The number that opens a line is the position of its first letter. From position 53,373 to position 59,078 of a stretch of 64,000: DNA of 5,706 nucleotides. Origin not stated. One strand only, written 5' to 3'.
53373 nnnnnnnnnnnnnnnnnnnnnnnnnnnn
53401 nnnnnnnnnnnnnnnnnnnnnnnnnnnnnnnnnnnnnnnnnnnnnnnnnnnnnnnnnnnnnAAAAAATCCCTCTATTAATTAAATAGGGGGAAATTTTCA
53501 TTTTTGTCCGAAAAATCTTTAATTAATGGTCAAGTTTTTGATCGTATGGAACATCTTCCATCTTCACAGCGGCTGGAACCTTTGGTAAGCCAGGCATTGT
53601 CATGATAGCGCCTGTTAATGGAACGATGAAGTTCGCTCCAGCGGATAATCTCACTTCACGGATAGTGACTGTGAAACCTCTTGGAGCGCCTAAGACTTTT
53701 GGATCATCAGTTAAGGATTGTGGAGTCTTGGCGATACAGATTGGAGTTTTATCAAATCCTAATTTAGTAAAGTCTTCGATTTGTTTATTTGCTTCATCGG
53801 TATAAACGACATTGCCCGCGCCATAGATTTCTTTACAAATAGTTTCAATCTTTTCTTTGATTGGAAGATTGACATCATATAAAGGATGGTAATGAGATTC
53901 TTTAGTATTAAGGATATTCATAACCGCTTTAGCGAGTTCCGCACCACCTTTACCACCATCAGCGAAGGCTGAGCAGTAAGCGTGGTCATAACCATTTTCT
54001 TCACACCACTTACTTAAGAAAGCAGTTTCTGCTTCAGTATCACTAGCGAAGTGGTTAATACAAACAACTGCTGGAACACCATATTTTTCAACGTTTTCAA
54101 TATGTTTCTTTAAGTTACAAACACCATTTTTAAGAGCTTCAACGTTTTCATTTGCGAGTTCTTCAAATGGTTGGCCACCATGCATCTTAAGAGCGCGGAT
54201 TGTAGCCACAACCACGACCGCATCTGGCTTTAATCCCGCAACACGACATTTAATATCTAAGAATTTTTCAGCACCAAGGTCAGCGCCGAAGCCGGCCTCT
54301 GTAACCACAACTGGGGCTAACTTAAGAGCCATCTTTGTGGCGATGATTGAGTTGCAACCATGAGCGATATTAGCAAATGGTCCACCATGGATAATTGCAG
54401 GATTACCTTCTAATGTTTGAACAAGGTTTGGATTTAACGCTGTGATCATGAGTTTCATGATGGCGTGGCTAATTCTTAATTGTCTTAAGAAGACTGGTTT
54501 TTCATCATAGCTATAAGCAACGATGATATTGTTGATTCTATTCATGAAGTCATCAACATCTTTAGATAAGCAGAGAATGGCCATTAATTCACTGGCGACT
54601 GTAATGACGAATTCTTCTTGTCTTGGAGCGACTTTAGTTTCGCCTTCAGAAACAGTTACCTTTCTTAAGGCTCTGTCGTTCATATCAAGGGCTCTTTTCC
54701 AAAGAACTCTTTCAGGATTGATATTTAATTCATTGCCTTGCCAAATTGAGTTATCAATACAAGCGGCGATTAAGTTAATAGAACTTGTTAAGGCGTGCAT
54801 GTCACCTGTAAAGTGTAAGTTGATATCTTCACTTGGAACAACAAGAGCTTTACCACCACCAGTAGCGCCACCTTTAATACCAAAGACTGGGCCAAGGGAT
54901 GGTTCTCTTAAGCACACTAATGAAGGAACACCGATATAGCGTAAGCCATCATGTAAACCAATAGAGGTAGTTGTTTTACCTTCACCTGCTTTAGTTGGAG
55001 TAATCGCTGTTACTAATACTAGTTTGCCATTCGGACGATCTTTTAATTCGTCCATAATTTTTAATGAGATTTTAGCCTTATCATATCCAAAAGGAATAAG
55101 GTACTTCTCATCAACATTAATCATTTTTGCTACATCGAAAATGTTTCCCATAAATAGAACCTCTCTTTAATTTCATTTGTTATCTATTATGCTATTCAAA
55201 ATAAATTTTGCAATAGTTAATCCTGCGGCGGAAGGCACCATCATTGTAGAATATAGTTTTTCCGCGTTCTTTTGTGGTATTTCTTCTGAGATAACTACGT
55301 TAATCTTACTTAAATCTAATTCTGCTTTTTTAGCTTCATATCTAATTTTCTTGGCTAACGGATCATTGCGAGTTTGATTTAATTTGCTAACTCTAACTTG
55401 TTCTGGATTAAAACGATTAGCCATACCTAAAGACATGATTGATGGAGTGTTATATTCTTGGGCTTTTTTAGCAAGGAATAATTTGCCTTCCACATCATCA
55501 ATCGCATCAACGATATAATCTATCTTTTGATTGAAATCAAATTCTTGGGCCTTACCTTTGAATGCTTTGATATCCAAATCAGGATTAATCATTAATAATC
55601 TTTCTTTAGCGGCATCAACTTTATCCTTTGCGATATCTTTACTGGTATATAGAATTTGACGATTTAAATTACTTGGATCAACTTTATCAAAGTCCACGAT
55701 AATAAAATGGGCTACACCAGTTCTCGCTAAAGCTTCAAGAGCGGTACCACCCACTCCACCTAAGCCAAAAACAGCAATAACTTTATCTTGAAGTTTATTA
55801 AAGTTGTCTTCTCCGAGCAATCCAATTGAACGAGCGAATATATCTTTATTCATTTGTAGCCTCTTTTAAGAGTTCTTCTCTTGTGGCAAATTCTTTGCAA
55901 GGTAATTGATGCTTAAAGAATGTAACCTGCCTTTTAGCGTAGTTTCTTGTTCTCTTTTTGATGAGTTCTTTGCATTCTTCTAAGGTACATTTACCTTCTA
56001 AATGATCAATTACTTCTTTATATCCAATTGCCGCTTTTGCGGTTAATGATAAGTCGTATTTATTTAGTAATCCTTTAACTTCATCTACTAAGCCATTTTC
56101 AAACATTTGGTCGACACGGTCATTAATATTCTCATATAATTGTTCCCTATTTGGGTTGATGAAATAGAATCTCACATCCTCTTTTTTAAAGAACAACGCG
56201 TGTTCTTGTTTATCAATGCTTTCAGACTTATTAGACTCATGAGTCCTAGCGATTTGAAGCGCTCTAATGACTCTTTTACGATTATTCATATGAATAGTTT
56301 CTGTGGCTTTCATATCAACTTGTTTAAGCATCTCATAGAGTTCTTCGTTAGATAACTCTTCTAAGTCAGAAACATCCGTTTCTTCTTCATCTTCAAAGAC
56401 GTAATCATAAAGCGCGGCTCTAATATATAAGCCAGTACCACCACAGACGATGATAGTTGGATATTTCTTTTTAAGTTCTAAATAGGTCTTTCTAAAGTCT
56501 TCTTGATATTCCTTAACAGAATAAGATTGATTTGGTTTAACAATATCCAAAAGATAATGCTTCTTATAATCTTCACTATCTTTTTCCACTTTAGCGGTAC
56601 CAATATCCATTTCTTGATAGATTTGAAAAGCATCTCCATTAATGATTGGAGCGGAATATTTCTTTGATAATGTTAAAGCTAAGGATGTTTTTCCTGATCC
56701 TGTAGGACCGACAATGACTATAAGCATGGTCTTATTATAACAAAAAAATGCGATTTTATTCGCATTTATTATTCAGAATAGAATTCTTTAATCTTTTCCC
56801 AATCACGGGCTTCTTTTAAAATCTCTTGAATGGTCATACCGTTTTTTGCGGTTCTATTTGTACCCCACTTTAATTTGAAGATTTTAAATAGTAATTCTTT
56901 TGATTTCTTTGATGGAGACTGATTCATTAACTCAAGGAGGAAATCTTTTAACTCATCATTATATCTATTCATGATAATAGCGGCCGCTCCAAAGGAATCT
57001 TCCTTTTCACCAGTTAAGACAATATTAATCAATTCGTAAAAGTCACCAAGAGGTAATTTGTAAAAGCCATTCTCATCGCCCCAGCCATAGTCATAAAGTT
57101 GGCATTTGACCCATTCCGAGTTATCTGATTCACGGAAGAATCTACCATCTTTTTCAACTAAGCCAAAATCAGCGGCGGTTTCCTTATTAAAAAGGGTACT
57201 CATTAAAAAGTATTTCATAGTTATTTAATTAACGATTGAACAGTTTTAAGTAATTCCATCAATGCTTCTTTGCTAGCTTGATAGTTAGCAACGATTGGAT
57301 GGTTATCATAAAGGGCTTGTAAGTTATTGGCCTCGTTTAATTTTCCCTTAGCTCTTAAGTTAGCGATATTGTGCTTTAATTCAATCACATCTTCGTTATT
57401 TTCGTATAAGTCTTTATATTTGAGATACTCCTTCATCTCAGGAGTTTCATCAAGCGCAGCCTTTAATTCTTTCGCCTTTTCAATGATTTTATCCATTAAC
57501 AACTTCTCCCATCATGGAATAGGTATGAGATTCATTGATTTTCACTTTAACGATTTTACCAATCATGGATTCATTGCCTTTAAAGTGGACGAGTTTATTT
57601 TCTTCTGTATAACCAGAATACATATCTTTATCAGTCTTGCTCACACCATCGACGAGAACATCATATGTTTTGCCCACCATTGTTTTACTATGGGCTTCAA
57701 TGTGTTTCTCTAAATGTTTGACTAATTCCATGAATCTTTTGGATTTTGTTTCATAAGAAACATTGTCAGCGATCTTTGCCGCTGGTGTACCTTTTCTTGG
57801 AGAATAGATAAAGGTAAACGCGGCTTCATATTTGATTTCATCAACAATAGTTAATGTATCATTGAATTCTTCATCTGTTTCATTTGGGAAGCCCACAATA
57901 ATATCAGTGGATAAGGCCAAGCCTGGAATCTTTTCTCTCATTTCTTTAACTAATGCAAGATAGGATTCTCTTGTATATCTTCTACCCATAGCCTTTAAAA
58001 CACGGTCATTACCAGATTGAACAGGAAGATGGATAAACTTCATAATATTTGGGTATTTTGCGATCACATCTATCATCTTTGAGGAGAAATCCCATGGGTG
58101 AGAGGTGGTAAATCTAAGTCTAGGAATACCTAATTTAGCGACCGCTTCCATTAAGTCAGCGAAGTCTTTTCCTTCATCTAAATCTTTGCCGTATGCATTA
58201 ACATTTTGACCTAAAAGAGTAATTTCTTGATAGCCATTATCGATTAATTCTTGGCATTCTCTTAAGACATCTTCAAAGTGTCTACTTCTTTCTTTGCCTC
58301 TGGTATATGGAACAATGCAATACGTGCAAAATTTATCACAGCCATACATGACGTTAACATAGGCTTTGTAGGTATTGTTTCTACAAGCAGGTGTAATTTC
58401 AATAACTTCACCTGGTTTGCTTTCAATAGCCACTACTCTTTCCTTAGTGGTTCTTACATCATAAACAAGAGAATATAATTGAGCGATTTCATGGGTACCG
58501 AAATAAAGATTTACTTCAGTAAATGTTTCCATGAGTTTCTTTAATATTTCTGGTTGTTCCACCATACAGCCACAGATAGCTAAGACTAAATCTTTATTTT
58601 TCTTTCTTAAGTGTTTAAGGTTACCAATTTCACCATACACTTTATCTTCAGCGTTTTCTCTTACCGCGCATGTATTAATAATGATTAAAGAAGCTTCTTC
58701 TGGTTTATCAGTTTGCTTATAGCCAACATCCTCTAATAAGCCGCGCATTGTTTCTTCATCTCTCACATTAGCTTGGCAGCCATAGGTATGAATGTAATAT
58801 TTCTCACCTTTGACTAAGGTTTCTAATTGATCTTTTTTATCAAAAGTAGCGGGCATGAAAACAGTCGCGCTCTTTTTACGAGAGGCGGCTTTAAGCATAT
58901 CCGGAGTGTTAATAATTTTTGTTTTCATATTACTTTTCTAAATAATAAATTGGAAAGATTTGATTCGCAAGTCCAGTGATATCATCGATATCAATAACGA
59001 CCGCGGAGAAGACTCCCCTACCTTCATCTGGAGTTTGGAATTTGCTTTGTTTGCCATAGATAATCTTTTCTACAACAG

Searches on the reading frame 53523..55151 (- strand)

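Call 71: search_protein_families(library=pfam, proteins=[window:53523-55151:-], max_evalue=0.00001)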
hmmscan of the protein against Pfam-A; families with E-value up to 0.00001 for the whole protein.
window:53523-55151:- (542 aa): 1 family
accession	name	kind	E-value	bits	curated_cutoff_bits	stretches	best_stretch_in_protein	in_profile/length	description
PF01268.25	FTHFS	-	8e-243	807.1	27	1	3-532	14-545/556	Formate--tetrahydrofolate ligase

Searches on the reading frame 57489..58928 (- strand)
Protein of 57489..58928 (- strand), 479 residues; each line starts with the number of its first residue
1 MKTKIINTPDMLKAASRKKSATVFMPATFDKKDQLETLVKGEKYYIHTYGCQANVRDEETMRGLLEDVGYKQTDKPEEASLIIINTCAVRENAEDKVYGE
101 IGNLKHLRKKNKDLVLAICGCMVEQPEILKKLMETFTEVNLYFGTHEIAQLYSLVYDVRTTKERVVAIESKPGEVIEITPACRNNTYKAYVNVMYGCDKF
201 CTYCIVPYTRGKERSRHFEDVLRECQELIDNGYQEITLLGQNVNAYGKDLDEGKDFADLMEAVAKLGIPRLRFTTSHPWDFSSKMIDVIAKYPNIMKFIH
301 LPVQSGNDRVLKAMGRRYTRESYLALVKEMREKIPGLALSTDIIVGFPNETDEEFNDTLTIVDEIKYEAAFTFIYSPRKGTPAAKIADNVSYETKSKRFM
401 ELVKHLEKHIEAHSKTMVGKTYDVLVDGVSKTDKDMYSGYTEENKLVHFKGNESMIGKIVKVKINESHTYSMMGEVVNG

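Call 71: search_protein_families(library=pfam, proteins=[window:57489-58928:-], max_evalue=0.00001)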
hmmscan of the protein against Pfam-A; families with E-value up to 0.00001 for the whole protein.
window:57489-58928:- (479 aa): 4 families
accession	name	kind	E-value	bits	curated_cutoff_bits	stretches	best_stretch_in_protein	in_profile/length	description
PF04055.27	Radical_SAM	-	5.1e-32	111.8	29.5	1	191-359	1-163/166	Radical SAM superfamily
PF00919.26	UPF0004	-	3.8e-28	97.8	27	1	43-144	1-98/98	Uncharacterized protein family UPF0004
PF01938.26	TRAM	-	8e-14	51.7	21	1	415-477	1-61/61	TRAM domain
PF18693.7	TRAM_2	-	9.2e-07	29.4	27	1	418-477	1-63/63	TRAM domain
